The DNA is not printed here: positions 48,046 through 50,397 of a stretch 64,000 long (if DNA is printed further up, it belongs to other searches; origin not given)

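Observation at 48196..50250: P-protein fused to an apparently dead DAHP synthase barrel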

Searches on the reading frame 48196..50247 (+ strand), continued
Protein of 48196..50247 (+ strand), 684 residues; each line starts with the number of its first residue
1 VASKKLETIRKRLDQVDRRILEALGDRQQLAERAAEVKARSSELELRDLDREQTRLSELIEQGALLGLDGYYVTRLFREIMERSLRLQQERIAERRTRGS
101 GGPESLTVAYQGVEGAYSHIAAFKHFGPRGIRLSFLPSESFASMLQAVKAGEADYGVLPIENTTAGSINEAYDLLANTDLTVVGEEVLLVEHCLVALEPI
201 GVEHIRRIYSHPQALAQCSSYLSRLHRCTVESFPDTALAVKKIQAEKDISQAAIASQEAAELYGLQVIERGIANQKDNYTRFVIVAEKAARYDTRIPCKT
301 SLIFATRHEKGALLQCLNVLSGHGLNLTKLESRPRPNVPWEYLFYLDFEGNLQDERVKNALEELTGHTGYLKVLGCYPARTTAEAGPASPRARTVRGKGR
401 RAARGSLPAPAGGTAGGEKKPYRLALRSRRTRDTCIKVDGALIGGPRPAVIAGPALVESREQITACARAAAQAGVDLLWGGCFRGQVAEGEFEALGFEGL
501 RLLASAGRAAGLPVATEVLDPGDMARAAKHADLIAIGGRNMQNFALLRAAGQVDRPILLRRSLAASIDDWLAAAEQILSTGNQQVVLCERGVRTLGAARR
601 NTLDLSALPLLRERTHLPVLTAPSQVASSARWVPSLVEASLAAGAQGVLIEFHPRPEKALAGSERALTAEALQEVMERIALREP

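Call 52: fold_search(model_id=the predicted structure, library=pdb)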
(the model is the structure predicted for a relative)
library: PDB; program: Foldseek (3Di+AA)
matches with E <= 10: 1891; with E <= 0.001: 741
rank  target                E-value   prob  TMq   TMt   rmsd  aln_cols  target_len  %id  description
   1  1vs1_A                5.7e-32  1.00  0.37  0.93   1.6       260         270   47  Crystal structure of 3-deoxy-D-arabino-heptulosonate-7-phosphate synthase (DAHP synthase) from Aeropyrum pernix in com (released 2006-05-16)
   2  4grs_D                7.9e-32  1.00  0.37  0.76  12.1       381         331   29  Crystal structure of a chimeric DAH7PS (released 2013-02-06)
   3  1rzm_A                1.2e-31  1.00  0.38  0.76  10.8       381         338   29  Crystal structure of 3-deoxy-D-arabino-heptulosonate-7-phosphate synthase (DAHPS) from Thermotoga maritima complexed w (released 2004-08-10)
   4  1vs1_C                1.5e-31  1.00  0.37  0.93   1.6       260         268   47  Crystal structure of 3-deoxy-D-arabino-heptulosonate-7-phosphate synthase (DAHP synthase) from Aeropyrum pernix in com (released 2006-05-16)
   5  1vs1_D                2.2e-31  1.00  0.38  0.94   1.7       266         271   47  Crystal structure of 3-deoxy-D-arabino-heptulosonate-7-phosphate synthase (DAHP synthase) from Aeropyrum pernix in com (released 2006-05-16)
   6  1vs1_B                5.3e-31  1.00  0.38  0.95   1.7       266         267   47  Crystal structure of 3-deoxy-D-arabino-heptulosonate-7-phosphate synthase (DAHP synthase) from Aeropyrum pernix in com (released 2006-05-16)
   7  4grs_A                5.7e-31  1.00  0.38  0.76  11.9       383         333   28  Crystal structure of a chimeric DAH7PS (released 2013-02-06)
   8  4grs_C                6.3e-31  1.00  0.37  0.76  12.6       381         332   29  Crystal structure of a chimeric DAH7PS (released 2013-02-06)
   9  1vr6_D                9.9e-31  1.00  0.37  0.74  11.4       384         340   28  Crystal structure of Phospho-2-dehydro-3-deoxyheptonate aldolase (DAHP synthase) (TM0343) from Thermotoga Maritima at  (released 2005-03-08)
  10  1vr6_A                1.6e-30  1.00  0.37  0.74  11.0       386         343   29  Crystal structure of Phospho-2-dehydro-3-deoxyheptonate aldolase (DAHP synthase) (TM0343) from Thermotoga Maritima at  (released 2005-03-08)
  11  1vr6_B                1.7e-30  1.00  0.37  0.74  11.2       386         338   28  Crystal structure of Phospho-2-dehydro-3-deoxyheptonate aldolase (DAHP synthase) (TM0343) from Thermotoga Maritima at  (released 2005-03-08)
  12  1vr6_C                2.3e-30  1.00  0.37  0.74  10.8       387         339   28  Crystal structure of Phospho-2-dehydro-3-deoxyheptonate aldolase (DAHP synthase) (TM0343) from Thermotoga Maritima at  (released 2005-03-08)
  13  3tfc_A                5.4e-30  1.00  0.37  0.72   1.7       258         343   41  1.95 Angstrom crystal structure of a bifunctional 3-deoxy-7-phosphoheptulonate synthase/chorismate mutase (aroA) from  (released 2011-08-31)
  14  3tfc_B                6.7e-30  1.00  0.37  0.75   1.8       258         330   41  1.95 Angstrom crystal structure of a bifunctional 3-deoxy-7-phosphoheptulonate synthase/chorismate mutase (aroA) from  (released 2011-08-31)
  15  3nvt_B                1.1e-29  1.00  0.37  0.76   2.4       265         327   40  1.95 Angstrom crystal structure of a bifunctional 3-deoxy-7-phosphoheptulonate synthase/chorismate mutase (aroA) from  (released 2010-07-28)
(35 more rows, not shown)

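Call 62: find_encoding_contigs(protein=P0004, flank=5000, max_places=1)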
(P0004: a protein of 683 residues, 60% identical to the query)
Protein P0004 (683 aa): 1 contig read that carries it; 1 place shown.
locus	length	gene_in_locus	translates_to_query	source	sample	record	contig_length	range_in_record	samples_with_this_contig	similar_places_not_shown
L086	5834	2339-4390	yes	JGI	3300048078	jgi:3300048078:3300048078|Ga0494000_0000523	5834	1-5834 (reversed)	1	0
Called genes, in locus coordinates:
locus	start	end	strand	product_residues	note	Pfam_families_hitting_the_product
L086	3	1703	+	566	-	?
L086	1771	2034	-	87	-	PF01894:YjbQ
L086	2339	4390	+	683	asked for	PF01817:CM_2, PF00800:PDT, PF00793:DAHP_synth_1, PF03102:NeuB (faint)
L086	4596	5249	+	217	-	PF23023:Anti-Pycsar_Apyc1 (faint), PF00753:Lactamase_B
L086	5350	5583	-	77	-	-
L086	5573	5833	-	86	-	PF04365:BrnT_toxin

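Call 63: find_encoding_contigs(protein=P0006, flank=5000, max_places=1)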
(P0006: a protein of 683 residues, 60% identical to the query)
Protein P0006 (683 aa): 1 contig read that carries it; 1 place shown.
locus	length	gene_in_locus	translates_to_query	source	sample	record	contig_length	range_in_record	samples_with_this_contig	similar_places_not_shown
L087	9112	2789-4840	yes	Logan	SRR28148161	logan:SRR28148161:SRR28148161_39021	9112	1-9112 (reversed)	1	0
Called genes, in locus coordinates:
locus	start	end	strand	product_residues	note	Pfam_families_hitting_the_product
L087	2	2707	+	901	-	?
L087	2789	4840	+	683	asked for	PF01817:CM_2, PF00800:PDT, PF00793:DAHP_synth_1, PF03102:NeuB (faint)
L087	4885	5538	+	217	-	PF00753:Lactamase_B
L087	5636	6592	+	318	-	PF01553:Acyltransferase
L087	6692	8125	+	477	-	PF19676:DUF6178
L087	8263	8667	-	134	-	PF01850:PIN (weak)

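Call 64: find_encoding_contigs(protein=P0012, flank=5000, max_places=1)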
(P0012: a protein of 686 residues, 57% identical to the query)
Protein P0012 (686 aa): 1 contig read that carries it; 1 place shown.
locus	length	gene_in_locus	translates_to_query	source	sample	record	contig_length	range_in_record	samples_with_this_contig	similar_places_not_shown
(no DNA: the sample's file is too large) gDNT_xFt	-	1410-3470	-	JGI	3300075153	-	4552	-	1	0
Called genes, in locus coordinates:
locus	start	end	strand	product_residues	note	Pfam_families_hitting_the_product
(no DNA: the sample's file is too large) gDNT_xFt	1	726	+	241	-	?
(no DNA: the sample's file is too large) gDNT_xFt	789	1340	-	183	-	PF01894:YjbQ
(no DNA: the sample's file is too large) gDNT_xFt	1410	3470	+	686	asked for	PF01817:CM_2, PF00800:PDT, PF00793:DAHP_synth_1, PF03102:NeuB (weak)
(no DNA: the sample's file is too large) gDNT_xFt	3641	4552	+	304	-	?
